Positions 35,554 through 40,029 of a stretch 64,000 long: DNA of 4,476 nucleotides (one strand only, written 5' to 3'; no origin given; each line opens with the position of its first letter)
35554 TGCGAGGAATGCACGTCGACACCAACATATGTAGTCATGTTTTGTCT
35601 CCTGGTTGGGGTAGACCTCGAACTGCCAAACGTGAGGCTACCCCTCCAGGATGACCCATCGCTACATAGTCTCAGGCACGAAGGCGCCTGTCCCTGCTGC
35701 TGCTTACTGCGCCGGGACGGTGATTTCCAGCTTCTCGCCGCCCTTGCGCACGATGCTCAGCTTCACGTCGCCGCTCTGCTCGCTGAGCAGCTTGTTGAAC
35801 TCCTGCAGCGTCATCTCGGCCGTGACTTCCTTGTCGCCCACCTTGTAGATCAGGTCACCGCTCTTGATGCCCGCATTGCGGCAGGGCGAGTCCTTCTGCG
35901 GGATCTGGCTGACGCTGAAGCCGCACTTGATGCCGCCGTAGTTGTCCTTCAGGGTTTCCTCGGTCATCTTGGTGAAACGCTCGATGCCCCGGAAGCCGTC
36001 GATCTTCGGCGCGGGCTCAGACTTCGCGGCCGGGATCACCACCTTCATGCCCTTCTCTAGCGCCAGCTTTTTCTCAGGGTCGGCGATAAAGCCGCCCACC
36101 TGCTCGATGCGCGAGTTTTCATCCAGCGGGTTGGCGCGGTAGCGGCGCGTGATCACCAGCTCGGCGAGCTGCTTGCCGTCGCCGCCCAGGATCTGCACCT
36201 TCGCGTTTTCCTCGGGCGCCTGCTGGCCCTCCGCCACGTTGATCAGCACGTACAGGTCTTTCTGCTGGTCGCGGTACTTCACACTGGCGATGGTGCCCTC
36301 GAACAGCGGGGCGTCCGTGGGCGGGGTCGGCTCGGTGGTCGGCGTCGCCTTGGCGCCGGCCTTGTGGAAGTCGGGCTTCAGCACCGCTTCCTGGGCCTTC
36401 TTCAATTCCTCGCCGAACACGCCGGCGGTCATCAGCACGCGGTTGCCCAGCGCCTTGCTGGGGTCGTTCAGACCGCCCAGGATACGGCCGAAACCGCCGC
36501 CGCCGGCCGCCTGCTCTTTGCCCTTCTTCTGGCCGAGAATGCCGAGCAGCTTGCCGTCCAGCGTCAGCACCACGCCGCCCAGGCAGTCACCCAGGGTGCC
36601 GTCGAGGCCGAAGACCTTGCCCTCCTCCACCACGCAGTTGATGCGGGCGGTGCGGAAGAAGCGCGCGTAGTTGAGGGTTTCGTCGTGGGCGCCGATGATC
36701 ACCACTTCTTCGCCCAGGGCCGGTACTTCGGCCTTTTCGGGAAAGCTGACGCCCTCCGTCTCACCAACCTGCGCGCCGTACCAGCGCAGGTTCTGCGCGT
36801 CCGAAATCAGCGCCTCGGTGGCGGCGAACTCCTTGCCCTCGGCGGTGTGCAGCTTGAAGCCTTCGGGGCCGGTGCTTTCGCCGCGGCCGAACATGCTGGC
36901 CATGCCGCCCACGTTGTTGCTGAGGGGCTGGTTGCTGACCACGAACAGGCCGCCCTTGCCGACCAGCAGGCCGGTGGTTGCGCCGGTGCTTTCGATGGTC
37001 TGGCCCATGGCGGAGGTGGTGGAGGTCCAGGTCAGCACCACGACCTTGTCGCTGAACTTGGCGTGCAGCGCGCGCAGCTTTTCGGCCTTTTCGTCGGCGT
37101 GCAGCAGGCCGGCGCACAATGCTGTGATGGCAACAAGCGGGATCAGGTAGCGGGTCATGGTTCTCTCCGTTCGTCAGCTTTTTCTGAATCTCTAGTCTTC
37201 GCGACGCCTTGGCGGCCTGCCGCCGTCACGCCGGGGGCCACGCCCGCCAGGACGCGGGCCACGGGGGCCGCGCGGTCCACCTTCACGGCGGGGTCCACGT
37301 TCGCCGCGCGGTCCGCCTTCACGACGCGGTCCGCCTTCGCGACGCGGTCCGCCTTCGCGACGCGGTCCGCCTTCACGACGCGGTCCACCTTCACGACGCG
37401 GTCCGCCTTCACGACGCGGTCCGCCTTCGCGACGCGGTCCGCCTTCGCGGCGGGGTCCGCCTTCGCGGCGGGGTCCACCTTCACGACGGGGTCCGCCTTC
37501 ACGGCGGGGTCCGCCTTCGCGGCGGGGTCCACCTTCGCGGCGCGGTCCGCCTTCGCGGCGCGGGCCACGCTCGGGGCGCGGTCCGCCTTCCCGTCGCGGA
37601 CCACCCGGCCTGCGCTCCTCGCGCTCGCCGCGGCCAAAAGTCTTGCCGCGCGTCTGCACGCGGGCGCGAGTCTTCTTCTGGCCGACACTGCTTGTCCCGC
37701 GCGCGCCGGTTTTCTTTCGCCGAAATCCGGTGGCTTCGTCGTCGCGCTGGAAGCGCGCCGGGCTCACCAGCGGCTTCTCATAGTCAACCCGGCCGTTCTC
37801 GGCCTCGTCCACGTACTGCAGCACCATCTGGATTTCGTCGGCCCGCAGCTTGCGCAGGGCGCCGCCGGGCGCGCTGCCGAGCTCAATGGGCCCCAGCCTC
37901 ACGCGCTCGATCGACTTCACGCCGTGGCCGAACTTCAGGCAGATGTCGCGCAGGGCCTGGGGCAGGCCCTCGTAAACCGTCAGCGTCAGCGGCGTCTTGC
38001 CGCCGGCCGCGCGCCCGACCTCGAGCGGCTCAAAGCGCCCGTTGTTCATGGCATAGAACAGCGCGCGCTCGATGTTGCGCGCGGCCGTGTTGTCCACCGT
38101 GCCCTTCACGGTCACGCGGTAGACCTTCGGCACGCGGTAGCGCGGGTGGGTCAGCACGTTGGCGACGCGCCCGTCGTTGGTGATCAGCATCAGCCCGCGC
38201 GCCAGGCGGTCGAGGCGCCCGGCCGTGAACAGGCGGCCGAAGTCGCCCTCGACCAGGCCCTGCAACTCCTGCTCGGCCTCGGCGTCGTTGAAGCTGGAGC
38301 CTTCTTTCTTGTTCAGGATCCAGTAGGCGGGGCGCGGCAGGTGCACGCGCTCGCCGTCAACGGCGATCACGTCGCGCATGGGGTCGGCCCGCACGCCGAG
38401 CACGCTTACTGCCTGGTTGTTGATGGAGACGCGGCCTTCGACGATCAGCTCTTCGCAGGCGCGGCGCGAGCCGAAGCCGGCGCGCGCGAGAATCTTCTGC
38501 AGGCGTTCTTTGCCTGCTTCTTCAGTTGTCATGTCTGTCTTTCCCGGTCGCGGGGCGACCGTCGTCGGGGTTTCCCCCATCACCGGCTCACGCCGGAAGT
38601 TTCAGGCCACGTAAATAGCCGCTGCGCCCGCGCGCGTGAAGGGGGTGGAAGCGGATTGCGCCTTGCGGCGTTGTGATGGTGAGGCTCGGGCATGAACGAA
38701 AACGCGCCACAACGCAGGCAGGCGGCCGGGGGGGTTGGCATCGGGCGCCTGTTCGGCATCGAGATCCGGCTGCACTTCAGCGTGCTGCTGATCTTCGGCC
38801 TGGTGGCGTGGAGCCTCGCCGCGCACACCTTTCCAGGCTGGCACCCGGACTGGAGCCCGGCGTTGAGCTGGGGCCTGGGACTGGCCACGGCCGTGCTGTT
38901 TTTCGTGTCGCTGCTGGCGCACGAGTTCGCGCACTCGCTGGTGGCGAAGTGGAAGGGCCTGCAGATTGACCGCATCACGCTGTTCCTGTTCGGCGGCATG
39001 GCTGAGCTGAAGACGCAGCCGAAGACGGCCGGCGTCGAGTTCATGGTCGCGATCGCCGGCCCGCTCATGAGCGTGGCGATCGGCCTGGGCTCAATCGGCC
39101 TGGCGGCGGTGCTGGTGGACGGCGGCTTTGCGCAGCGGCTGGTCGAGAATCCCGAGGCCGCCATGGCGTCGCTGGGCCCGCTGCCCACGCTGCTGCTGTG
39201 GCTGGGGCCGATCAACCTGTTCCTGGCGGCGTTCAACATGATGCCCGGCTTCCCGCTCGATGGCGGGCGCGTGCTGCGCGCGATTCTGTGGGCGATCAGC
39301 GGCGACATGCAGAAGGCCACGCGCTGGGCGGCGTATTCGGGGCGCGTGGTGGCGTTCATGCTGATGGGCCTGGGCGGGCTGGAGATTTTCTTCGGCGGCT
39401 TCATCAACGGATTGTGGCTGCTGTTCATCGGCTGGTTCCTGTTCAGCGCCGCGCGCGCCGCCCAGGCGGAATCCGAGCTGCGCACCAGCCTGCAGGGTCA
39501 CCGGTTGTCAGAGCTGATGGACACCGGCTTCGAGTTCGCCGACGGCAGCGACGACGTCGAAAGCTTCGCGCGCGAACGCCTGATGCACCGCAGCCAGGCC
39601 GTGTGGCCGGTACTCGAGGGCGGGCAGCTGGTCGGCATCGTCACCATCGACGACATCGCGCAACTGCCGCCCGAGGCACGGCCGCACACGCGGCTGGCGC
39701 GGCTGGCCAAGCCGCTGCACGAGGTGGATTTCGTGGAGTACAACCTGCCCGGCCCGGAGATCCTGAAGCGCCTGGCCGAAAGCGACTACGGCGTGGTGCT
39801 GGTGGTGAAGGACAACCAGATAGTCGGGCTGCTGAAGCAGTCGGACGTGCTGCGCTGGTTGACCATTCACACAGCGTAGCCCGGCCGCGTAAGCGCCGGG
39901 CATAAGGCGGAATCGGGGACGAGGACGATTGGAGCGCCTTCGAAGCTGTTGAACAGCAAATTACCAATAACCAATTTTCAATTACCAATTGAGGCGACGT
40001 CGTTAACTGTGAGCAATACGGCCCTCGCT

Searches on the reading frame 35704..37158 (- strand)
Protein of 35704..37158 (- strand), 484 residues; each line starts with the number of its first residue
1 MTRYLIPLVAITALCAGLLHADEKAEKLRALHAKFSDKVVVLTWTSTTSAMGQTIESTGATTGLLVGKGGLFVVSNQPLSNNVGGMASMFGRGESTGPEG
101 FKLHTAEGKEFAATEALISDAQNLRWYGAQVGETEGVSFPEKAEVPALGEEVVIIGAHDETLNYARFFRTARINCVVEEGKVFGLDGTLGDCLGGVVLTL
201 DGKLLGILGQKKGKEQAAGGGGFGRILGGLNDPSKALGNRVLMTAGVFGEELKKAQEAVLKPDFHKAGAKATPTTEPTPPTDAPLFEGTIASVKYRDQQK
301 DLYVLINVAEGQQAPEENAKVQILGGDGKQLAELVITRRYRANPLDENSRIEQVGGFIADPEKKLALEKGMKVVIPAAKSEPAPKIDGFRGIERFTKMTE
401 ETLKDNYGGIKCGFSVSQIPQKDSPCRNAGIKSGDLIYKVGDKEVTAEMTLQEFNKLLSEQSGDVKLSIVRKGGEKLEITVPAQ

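Call 74: search_protein_families(library=pfam, proteins=[window:35704-37158:-], max_evalue=0.001)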
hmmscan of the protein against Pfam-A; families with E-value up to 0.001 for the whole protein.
window:35704-37158:- (484 aa): 3 families
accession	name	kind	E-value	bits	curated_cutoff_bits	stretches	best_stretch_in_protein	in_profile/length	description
PF13180.12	PDZ_2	-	7.3e-06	26.6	27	1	420-481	19-78/80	PDZ domain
PF17820.7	PDZ_6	-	1.2e-05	25.3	27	1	421-465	6-47/54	PDZ domain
PF14685.13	PDZ_Tricorn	-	0.00059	20.2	25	0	420-481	27-88/88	Tricorn protease PDZ domain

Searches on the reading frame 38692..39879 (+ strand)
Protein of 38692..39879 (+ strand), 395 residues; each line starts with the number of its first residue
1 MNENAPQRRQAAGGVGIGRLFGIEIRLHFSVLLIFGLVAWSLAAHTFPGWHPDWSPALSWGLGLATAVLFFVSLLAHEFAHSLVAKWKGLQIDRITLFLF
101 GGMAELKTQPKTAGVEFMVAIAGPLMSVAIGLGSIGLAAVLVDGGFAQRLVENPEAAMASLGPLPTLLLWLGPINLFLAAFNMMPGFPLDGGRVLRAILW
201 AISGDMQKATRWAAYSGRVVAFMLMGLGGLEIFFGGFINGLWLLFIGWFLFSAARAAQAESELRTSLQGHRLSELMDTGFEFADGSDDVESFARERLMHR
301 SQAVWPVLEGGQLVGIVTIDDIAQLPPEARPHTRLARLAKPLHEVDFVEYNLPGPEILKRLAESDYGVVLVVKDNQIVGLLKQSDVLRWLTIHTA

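Call 74: search_protein_families(library=pfam, proteins=[window:38692-39879:+], max_evalue=0.001)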
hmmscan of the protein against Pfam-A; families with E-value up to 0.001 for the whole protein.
window:38692-39879:+ (395 aa): 3 families
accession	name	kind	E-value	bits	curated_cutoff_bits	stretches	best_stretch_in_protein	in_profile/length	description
PF02163.28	Peptidase_M50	-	3e-21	76.2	27.2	1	66-223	2-220/221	Peptidase family M50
PF00571.33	CBS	-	3.3e-11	43.8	24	1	273-324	2-53/57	CBS domain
PF13398.12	Peptidase_M50B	-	3e-05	24.2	26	1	71-138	22-89/201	Peptidase M50B-like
